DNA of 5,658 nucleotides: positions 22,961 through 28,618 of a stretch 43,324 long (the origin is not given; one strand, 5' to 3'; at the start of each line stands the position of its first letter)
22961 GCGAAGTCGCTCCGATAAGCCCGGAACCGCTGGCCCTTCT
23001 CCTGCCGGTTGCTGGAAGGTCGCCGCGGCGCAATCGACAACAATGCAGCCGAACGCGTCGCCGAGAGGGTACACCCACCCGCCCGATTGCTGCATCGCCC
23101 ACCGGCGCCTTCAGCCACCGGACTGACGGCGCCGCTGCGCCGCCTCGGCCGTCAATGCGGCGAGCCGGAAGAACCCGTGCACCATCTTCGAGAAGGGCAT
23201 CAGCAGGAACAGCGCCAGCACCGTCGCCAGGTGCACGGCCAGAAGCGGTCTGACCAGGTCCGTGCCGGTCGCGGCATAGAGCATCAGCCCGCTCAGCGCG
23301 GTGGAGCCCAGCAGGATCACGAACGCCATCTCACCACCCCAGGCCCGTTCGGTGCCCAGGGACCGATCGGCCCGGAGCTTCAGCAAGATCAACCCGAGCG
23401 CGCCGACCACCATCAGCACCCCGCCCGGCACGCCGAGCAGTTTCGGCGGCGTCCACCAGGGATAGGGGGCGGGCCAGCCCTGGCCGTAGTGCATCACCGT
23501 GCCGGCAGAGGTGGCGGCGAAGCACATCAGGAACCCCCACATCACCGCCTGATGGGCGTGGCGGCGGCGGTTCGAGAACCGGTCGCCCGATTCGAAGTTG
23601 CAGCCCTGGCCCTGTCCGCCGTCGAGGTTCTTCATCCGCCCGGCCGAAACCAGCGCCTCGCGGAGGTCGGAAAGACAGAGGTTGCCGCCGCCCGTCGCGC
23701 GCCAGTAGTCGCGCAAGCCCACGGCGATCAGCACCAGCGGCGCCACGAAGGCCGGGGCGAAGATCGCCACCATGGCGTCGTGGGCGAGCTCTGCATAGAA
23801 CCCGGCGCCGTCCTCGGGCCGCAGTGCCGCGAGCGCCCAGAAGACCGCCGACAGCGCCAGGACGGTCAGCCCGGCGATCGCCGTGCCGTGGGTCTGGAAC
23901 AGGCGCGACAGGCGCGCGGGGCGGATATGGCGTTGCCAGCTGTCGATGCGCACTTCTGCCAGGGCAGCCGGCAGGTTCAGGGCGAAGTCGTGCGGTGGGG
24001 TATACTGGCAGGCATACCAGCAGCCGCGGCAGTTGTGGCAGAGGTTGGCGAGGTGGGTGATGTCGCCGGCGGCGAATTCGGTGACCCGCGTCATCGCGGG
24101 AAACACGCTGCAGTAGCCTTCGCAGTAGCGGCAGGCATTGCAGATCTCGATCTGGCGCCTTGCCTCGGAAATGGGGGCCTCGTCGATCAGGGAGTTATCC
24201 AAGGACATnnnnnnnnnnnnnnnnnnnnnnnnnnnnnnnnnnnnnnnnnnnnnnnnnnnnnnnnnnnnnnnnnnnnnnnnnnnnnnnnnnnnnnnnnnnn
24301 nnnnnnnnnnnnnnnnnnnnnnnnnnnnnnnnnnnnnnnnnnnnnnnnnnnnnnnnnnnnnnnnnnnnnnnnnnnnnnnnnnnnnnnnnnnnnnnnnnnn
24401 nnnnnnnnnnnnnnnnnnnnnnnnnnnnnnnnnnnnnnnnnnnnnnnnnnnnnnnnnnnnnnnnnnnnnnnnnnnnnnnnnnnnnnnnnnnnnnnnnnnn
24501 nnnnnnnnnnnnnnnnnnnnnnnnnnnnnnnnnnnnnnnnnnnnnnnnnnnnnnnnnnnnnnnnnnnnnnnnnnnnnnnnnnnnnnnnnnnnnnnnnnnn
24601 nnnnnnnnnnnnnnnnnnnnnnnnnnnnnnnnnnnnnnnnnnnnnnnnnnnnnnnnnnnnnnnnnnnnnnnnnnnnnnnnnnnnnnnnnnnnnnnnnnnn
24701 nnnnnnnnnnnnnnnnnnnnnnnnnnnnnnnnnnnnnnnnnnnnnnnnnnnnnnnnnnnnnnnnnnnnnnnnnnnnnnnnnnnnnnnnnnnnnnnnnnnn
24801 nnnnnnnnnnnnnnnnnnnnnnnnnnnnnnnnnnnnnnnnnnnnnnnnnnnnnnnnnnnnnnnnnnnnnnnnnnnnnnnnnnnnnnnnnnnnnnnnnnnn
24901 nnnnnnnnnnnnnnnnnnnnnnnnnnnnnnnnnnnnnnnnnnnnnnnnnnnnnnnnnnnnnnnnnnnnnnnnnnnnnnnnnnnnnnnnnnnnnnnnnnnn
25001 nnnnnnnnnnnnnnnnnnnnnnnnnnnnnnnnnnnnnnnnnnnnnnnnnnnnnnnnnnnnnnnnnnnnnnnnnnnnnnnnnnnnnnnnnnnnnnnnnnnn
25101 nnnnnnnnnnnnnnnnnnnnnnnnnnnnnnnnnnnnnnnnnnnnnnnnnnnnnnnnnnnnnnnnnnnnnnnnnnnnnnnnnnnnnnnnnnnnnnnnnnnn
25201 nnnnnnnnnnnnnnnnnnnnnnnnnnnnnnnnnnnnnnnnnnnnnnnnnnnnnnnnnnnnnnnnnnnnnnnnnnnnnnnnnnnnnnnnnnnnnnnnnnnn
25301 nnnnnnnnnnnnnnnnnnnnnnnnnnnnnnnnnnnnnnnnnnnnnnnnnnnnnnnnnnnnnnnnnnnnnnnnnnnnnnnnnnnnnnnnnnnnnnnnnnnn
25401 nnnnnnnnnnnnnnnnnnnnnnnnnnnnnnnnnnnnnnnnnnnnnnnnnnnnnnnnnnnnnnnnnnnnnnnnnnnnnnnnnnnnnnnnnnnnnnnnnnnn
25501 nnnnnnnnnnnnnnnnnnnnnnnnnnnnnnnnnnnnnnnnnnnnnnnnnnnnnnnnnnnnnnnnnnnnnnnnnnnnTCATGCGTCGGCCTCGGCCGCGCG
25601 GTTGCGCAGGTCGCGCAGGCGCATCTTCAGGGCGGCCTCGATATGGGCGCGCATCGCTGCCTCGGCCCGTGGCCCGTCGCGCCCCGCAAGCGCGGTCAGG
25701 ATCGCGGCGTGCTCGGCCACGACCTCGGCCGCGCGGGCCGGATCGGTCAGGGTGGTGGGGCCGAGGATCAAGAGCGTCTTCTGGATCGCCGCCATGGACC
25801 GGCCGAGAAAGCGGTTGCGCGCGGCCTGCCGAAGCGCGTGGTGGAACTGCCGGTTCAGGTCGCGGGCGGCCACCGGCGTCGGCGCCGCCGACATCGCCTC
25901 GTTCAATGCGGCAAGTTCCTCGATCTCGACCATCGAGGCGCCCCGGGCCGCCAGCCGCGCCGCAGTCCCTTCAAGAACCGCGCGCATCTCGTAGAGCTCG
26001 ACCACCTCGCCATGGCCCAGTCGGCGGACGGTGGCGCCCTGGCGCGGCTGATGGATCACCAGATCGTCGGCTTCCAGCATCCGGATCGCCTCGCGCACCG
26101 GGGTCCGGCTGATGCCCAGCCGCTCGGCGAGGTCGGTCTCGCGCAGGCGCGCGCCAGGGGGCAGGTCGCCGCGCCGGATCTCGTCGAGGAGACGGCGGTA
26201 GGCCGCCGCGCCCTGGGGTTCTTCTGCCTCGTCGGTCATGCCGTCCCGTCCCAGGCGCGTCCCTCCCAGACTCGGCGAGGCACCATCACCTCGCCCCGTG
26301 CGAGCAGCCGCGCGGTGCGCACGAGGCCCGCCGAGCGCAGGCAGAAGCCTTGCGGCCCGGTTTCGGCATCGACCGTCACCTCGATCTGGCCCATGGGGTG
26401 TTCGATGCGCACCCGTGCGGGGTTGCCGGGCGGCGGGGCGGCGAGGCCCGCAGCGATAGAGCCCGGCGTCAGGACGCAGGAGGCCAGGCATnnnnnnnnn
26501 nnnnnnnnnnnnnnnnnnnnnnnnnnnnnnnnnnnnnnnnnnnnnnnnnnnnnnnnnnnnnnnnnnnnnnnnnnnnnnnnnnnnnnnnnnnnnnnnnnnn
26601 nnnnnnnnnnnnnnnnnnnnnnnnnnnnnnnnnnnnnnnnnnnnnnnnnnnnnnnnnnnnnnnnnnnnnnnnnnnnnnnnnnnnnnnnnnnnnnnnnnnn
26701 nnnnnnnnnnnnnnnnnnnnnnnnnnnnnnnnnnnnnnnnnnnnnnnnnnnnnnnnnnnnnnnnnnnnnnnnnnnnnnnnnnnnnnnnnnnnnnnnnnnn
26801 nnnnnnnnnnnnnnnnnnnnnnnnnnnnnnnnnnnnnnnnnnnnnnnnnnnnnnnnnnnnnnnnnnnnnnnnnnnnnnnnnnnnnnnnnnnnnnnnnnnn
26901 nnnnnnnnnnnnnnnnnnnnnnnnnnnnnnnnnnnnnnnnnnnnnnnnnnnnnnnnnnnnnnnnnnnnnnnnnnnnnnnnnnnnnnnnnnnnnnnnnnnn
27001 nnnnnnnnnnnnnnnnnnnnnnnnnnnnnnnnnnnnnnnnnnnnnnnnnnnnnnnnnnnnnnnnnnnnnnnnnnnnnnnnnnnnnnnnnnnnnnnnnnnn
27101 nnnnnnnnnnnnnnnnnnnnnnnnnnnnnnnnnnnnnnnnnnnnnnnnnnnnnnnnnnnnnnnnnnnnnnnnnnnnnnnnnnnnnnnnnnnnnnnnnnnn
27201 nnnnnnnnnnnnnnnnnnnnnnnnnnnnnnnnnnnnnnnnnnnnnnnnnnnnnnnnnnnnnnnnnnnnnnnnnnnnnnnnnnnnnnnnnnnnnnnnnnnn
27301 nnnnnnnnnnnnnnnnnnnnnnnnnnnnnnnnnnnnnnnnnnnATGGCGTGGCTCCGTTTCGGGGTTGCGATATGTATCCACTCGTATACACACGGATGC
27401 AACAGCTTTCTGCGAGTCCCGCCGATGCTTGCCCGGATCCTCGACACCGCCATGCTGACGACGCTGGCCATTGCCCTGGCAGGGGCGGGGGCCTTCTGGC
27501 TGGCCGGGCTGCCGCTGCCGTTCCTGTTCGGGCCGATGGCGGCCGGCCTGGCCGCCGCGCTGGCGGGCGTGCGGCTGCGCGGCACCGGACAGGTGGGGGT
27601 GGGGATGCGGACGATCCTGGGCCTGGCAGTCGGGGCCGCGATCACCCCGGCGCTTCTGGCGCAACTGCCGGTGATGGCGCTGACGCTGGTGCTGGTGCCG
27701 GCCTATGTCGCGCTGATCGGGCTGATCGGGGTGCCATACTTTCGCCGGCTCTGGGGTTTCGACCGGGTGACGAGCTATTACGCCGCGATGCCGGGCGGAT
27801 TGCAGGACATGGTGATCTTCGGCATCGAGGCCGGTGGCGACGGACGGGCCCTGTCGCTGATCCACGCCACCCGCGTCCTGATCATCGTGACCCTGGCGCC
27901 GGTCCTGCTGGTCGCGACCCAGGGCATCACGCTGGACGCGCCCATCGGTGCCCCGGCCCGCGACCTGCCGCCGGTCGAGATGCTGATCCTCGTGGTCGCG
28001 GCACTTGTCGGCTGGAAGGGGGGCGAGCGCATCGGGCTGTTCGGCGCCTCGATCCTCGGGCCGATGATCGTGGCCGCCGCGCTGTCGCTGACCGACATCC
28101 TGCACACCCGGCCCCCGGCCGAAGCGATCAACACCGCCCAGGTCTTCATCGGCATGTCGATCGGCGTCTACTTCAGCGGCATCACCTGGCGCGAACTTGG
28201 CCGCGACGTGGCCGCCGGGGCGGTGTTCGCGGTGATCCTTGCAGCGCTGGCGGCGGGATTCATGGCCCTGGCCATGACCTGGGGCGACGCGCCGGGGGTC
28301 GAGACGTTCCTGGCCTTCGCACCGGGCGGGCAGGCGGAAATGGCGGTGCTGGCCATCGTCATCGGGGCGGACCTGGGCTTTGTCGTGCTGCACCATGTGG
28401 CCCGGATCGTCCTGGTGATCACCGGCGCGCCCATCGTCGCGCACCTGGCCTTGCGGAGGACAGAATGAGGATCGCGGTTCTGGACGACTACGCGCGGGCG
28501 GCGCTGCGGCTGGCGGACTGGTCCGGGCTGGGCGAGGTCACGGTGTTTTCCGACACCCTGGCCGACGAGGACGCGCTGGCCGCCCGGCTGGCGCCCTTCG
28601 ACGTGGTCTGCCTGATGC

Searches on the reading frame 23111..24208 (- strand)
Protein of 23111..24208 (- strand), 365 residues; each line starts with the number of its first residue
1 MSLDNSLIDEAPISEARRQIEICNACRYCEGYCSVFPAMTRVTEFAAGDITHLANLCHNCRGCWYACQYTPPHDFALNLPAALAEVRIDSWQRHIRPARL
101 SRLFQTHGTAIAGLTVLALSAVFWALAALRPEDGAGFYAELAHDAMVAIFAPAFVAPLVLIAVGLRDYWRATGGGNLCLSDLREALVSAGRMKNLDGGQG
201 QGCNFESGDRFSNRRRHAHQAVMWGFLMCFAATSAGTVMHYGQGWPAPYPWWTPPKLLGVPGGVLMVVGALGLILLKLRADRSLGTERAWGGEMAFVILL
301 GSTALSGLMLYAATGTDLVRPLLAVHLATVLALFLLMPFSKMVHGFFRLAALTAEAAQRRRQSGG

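Call 8: search_protein_families(library=pfam, proteins=[window:23111-24208:-])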
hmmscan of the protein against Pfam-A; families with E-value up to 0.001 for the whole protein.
window:23111-24208:- (365 aa): 0 families

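Call 9: search_protein_families(library=ncbifam, proteins=[window:23111-24208:-], max_evalue=0.01)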
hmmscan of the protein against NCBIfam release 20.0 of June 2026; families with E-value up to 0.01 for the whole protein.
window:23111-24208:- (365 aa): 3 families
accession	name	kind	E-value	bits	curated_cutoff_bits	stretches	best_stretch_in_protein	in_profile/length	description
NF011607.0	PRK15033.1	subfamily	5.3e-106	354.8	524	1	12-362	24-381/389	tricarballylate utilization 4Fe-4S protein TcuB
TIGR02484.1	CitB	equivalog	3.7e-99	332.4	246.6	1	11-362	4-362/372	tricarballylate utilization 4Fe-4S protein TcuB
NF038018.1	qmoC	equivalog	1.2e-23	84.2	300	1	56-353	63-359/360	quinone-interacting membrane-bound oxidoreductase complex subunit QmoC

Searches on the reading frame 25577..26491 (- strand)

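Call 8: search_protein_families(library=pfam, proteins=[window:25577-26491:-])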
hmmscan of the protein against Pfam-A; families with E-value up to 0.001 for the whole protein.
window:25577-26491:- (304 aa): 4 families
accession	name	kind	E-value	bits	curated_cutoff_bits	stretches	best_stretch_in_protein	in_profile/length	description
PF07729.17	FCD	-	9.6e-26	91.1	24.3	1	165-285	1-124/125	FCD domain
PF00392.27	GntR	-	3.5e-18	65.5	27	1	96-155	4-64/64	Bacterial regulatory proteins, gntR family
PF13412.12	HTH_24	-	4.3e-06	26.6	21.9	1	114-145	16-47/48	Winged helix-turn-helix DNA-binding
PF01325.25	Fe_dep_repress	-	0.00027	21.5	26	1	117-153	24-60/60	Iron dependent repressor, N-terminal DNA binding domain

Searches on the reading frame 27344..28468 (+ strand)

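Call 21: search_protein_families(library=pfam, proteins=[window:27344-28468:+], max_evalue=0.00001)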
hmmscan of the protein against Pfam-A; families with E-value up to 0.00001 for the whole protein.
window:27344-28468:+ (374 aa): 1 family
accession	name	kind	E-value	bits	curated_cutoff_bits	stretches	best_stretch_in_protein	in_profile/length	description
PF05145.17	AbrB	-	4.9e-75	252.9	29.2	1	60-368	1-312/314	Transition state regulatory protein AbrB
